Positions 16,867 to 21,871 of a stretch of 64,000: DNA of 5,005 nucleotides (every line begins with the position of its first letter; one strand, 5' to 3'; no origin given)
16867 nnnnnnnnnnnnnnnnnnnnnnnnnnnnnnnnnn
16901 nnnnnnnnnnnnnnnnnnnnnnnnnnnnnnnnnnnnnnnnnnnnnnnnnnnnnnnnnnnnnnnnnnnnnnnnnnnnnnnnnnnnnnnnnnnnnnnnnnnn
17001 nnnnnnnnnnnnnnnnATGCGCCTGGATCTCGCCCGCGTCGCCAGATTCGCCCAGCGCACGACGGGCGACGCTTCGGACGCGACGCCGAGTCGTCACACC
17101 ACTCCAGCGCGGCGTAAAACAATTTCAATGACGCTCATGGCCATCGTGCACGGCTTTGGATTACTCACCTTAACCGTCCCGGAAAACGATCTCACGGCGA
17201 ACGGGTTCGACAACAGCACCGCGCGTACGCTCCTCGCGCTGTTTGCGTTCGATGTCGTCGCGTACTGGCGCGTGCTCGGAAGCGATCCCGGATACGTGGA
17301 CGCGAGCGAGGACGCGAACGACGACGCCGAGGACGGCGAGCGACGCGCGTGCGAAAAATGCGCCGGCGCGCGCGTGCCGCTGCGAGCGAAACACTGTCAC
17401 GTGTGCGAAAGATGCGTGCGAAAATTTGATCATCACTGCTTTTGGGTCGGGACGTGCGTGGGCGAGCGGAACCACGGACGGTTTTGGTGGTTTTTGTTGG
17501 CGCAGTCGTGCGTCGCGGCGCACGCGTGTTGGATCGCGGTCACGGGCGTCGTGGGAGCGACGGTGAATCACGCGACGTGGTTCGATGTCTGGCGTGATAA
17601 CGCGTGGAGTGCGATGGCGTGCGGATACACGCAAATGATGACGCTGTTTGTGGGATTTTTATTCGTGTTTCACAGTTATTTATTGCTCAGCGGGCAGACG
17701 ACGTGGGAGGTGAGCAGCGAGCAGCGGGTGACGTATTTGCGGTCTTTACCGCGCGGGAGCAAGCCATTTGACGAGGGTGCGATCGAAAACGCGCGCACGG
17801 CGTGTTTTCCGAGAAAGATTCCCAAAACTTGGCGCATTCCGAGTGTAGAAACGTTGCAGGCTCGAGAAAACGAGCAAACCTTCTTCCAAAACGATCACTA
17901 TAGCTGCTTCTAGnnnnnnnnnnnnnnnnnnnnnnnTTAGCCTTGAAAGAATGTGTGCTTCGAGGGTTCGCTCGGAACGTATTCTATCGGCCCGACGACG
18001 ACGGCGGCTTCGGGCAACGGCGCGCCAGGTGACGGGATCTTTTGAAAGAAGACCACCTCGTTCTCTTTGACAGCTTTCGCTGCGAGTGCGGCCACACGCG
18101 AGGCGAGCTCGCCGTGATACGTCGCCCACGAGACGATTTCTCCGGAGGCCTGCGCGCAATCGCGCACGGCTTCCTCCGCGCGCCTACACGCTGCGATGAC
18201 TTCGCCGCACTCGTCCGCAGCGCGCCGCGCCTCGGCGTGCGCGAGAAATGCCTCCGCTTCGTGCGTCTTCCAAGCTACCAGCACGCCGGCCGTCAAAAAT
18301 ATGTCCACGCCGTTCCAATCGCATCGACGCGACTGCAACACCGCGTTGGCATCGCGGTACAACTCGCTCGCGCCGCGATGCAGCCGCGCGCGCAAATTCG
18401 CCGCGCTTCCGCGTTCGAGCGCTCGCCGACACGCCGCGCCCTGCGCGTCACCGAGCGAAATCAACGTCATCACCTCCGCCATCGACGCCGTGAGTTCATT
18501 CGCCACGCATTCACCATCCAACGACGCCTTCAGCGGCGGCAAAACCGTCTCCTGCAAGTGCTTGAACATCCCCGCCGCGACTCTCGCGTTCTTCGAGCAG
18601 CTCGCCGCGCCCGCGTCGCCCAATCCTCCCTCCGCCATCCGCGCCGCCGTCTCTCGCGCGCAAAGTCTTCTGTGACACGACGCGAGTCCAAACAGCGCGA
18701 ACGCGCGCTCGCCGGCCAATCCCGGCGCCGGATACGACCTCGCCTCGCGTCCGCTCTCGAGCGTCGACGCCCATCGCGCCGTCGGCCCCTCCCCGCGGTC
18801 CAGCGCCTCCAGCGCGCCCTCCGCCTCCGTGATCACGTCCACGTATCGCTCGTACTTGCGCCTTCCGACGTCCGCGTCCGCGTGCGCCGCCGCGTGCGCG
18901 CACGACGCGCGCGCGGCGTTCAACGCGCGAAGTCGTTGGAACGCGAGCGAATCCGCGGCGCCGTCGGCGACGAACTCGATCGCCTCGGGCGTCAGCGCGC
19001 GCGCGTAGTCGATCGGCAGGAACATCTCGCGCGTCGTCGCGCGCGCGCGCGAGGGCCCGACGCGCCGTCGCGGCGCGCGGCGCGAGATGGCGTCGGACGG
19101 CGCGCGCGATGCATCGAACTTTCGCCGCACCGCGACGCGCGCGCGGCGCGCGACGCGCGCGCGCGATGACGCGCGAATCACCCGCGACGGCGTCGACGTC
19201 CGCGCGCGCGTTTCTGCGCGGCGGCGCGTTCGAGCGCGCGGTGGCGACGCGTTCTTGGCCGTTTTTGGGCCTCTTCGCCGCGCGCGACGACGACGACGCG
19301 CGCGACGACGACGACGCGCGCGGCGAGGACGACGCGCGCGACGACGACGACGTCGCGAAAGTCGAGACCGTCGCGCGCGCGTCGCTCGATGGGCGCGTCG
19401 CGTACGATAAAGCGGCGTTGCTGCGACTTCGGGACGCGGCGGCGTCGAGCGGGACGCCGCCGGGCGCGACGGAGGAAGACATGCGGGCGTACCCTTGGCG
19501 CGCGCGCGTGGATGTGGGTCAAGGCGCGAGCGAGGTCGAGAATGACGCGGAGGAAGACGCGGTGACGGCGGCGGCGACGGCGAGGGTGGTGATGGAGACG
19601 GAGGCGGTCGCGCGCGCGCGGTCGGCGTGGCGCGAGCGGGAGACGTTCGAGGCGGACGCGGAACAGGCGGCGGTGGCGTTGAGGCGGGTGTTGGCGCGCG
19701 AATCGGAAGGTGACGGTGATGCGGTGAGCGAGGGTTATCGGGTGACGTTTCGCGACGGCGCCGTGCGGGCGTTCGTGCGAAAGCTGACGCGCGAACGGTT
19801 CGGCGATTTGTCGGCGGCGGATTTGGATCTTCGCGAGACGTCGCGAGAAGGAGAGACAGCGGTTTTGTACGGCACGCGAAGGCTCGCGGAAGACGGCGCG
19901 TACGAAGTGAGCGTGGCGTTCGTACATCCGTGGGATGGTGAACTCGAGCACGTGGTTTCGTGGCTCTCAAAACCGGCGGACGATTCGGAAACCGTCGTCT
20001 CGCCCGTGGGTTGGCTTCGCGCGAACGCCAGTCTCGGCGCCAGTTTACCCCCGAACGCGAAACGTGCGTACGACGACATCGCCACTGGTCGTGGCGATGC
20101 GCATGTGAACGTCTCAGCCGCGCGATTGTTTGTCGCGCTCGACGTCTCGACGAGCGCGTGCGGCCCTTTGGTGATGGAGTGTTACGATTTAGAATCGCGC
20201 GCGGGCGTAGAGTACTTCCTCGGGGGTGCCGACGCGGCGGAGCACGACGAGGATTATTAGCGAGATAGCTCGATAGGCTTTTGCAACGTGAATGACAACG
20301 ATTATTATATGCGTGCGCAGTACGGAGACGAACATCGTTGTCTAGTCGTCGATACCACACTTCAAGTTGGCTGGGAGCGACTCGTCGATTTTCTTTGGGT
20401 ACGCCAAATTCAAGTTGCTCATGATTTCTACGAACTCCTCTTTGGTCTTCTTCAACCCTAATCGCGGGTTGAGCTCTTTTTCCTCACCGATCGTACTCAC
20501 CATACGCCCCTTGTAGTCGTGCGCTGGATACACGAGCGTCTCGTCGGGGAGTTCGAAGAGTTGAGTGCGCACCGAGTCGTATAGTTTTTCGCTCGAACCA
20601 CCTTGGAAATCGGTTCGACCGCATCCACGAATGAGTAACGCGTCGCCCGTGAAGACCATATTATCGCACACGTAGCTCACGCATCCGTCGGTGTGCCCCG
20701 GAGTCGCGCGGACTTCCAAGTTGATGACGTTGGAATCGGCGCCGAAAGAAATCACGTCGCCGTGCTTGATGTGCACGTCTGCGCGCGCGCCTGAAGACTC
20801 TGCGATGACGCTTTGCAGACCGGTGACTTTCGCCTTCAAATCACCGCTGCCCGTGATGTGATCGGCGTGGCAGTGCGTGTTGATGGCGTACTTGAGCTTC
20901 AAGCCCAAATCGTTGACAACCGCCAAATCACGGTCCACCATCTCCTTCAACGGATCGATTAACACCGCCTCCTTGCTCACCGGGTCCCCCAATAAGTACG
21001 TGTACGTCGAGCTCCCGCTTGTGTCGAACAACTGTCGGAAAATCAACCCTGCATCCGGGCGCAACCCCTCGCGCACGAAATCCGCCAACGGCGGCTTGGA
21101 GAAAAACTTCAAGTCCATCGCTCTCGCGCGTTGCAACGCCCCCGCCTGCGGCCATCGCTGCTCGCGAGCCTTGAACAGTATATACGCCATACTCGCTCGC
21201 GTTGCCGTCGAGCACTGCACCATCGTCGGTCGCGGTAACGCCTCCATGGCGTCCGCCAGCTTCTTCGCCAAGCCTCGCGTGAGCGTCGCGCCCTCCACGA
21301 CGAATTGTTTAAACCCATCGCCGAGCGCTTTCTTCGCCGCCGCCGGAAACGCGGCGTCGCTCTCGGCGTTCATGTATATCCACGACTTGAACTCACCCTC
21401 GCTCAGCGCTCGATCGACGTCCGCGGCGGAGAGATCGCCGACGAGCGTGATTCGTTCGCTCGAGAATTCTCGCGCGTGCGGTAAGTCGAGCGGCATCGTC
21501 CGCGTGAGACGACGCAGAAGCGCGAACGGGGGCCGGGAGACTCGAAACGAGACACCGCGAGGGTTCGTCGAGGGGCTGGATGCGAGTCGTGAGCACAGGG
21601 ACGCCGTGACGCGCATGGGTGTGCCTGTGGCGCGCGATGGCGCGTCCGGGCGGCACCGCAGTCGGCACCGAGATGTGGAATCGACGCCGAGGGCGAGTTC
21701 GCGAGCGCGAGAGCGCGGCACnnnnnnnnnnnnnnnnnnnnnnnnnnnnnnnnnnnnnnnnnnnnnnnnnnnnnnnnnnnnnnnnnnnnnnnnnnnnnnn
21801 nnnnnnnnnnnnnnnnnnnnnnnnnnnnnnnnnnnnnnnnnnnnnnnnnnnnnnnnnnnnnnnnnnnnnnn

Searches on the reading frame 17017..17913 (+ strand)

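Call 63: search_protein_families(library=pfam, proteins=[window:17017-17913:+], max_evalue=0.0001)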
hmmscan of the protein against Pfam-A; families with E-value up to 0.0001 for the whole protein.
window:17017-17913:+ (298 aa): 1 family
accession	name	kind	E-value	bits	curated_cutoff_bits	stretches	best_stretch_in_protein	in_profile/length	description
PF01529.25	DHHC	-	9.7e-32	110.3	28.7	1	107-233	3-130/133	DHHC palmitoyltransferase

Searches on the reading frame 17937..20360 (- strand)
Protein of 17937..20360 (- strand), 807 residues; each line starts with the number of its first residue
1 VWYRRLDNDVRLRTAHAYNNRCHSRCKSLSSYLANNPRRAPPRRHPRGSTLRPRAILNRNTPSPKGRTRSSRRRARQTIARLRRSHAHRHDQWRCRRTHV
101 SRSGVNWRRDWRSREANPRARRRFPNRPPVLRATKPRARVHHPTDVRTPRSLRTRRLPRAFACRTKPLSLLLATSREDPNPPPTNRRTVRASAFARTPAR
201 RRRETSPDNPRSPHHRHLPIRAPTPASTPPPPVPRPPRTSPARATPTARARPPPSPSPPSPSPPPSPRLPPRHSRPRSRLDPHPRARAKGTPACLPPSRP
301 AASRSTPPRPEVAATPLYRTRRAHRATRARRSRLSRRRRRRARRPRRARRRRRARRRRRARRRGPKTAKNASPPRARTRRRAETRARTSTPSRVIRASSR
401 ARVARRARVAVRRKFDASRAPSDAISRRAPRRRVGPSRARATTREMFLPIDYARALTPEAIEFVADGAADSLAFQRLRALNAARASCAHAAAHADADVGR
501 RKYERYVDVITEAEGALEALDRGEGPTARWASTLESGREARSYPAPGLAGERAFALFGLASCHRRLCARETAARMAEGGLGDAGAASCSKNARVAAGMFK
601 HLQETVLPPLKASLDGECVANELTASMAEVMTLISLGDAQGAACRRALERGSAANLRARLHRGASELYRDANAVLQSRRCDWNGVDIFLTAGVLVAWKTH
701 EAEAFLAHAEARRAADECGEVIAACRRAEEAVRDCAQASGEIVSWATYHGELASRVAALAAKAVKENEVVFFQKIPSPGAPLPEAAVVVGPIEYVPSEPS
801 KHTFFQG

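Call 45: search_protein_families(library=pfam, proteins=[window:17937-20360:-], max_evalue=0.0001)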
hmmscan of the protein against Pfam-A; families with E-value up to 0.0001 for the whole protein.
window:17937-20360:- (807 aa): 1 family
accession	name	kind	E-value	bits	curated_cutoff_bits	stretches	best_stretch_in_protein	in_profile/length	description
PF03097.24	BRO1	-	1.5e-23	83.8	35.1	1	475-793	36-344/385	BRO1-like domain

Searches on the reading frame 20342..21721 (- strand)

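Call 45: search_protein_families(library=pfam, proteins=[window:20342-21721:-], max_evalue=0.0001)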
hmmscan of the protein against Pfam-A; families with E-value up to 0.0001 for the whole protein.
window:20342-21721:- (459 aa): 1 family
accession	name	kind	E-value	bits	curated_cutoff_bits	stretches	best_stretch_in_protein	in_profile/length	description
PF00753.33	Lactamase_B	-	1.1e-17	65.1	22.7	2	340-401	129-196/196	Metallo-beta-lactamase superfamily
